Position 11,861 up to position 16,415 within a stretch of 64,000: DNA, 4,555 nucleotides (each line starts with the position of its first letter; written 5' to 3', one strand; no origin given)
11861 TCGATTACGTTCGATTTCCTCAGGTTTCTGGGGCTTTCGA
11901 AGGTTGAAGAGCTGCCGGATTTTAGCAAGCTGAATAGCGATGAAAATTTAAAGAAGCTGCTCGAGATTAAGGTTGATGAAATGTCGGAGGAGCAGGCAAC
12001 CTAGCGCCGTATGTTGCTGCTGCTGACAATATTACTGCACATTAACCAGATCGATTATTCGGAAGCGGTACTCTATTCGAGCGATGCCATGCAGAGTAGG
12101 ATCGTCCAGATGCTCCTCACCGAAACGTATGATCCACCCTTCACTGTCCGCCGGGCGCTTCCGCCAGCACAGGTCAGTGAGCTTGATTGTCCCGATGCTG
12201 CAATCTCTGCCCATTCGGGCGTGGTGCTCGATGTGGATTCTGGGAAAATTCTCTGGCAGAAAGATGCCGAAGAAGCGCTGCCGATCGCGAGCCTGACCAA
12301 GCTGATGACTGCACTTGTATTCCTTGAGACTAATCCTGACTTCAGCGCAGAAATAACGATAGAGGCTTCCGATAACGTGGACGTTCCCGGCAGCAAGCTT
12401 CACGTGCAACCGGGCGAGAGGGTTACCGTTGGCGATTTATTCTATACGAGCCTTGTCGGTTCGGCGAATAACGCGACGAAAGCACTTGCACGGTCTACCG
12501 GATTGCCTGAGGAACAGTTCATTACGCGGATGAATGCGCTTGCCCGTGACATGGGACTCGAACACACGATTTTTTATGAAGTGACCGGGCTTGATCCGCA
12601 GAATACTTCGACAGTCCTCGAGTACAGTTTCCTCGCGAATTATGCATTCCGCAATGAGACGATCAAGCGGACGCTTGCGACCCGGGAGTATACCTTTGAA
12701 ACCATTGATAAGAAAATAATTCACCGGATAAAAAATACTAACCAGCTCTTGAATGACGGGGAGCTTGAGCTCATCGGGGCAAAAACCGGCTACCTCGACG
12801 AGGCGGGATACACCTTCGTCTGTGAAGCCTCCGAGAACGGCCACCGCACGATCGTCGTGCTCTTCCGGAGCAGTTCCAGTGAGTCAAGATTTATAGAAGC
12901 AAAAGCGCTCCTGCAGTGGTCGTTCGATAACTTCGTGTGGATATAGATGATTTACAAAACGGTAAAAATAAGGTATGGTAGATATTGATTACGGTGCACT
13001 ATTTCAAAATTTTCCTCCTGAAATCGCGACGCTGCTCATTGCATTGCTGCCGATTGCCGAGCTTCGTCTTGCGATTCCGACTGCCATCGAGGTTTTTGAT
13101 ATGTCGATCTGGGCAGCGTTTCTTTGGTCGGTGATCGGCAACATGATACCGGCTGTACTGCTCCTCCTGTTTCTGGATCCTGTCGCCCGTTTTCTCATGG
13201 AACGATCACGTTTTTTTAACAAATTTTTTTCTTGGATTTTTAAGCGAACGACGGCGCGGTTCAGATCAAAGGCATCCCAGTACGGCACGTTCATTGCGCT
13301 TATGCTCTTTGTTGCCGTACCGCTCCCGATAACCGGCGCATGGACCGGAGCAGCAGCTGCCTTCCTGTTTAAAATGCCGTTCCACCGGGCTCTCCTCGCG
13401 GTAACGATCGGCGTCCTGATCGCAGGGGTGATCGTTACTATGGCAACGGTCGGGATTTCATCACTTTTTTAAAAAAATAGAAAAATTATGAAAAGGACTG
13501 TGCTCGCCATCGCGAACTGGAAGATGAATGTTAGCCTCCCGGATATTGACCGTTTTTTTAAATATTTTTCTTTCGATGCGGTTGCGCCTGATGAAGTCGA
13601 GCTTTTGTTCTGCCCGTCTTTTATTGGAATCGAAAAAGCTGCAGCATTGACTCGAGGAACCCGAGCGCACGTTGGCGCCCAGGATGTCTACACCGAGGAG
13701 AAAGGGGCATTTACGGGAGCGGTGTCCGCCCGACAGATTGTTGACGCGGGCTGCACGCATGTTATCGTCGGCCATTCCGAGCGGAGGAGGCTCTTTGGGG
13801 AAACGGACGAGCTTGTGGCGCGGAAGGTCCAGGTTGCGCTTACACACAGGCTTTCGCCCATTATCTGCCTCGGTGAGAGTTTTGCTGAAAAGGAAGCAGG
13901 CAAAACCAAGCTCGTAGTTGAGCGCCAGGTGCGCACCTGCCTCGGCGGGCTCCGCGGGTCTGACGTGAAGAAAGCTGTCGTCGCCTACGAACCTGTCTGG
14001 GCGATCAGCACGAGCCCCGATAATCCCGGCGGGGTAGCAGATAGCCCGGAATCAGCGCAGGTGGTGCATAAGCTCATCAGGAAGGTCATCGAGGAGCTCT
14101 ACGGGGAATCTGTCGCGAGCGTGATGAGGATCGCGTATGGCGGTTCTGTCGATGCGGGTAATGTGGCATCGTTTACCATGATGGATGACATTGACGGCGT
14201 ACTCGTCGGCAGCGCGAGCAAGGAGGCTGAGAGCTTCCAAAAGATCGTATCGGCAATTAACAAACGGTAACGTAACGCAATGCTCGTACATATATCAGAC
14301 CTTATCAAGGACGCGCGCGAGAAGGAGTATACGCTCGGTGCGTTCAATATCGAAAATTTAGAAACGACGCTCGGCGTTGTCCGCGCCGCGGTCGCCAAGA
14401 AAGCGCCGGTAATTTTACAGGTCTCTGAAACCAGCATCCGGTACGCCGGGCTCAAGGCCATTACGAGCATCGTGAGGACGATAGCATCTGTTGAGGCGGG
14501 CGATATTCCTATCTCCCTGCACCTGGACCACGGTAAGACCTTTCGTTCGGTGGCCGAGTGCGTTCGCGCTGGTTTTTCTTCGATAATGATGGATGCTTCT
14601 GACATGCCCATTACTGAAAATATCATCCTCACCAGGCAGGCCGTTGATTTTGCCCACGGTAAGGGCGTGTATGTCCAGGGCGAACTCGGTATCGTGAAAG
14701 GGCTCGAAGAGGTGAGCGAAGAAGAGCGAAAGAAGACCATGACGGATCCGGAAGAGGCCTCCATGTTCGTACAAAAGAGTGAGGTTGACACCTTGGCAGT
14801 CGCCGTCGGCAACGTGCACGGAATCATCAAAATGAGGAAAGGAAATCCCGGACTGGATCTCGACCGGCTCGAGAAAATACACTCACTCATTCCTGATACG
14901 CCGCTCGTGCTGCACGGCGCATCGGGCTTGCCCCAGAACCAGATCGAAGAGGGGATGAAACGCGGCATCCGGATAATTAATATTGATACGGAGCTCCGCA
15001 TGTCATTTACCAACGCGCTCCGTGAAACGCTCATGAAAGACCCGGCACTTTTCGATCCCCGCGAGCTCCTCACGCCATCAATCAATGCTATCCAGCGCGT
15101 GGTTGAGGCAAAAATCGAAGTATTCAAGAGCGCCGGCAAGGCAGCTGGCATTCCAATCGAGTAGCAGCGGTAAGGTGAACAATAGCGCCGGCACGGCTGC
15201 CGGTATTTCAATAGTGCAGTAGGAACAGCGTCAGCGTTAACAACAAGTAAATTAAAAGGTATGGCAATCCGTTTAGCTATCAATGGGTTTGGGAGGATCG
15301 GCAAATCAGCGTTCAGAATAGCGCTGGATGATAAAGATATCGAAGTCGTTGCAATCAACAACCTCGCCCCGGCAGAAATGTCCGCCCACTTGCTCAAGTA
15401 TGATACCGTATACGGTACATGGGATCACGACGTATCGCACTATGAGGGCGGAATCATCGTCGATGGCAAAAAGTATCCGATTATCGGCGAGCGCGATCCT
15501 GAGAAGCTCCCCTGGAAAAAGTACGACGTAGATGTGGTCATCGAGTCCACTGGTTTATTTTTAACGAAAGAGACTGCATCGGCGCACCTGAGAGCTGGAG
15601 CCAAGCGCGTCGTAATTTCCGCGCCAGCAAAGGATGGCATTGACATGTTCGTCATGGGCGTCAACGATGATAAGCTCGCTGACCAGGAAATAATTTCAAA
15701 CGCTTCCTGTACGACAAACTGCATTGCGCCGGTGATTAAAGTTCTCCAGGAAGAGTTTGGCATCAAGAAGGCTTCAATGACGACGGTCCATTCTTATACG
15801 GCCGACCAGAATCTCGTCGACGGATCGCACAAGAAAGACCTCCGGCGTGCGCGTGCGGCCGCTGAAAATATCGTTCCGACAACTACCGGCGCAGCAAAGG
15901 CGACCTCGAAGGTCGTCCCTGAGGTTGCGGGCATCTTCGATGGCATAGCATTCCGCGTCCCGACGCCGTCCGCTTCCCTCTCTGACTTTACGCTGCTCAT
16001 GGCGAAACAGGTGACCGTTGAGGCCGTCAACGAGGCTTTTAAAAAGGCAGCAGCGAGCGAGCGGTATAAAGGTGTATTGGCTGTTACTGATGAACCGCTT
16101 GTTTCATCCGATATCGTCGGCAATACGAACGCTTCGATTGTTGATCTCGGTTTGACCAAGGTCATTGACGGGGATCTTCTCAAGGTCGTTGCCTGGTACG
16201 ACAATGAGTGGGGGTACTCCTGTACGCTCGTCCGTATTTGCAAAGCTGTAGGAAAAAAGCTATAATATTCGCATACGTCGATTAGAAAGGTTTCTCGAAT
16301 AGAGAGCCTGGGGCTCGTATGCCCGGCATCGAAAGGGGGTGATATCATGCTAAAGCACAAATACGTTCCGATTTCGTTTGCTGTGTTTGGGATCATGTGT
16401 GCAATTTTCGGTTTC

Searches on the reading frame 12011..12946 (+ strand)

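Call 13: search_protein_families(library=pfam, proteins=[window:12011-12946:+], max_evalue=0.001)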
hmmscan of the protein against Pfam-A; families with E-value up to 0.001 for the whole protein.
window:12011-12946:+ (311 aa): 3 families
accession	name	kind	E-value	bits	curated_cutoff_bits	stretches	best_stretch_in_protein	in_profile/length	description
PF00768.25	Peptidase_S11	-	4e-45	154.6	27.6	1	63-285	8-235/239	D-alanyl-D-alanine carboxypeptidase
PF13354.11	Beta-lactamase2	-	1.4e-07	31.5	22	1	71-189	3-118/214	Beta-lactamase enzyme family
PF02113.21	Peptidase_S13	-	0.00015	21.1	22.8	1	64-115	13-67/444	D-Ala-D-Ala carboxypeptidase 3 (S13) family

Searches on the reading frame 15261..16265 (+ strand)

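Call 13: search_protein_families(library=pfam, proteins=[window:15261-16265:+], max_evalue=0.001)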
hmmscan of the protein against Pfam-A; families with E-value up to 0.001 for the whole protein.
window:15261-16265:+ (334 aa): 2 families
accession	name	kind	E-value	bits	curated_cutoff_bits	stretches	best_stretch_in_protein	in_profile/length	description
PF02800.25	Gp_dh_C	-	2.3e-61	206.5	24.4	1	155-313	1-158/158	Glyceraldehyde 3-phosphate dehydrogenase, C-terminal domain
PF00044.30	Gp_dh_N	-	3.2e-37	127.3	31.7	1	3-103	1-101/101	Glyceraldehyde 3-phosphate dehydrogenase, NAD binding domain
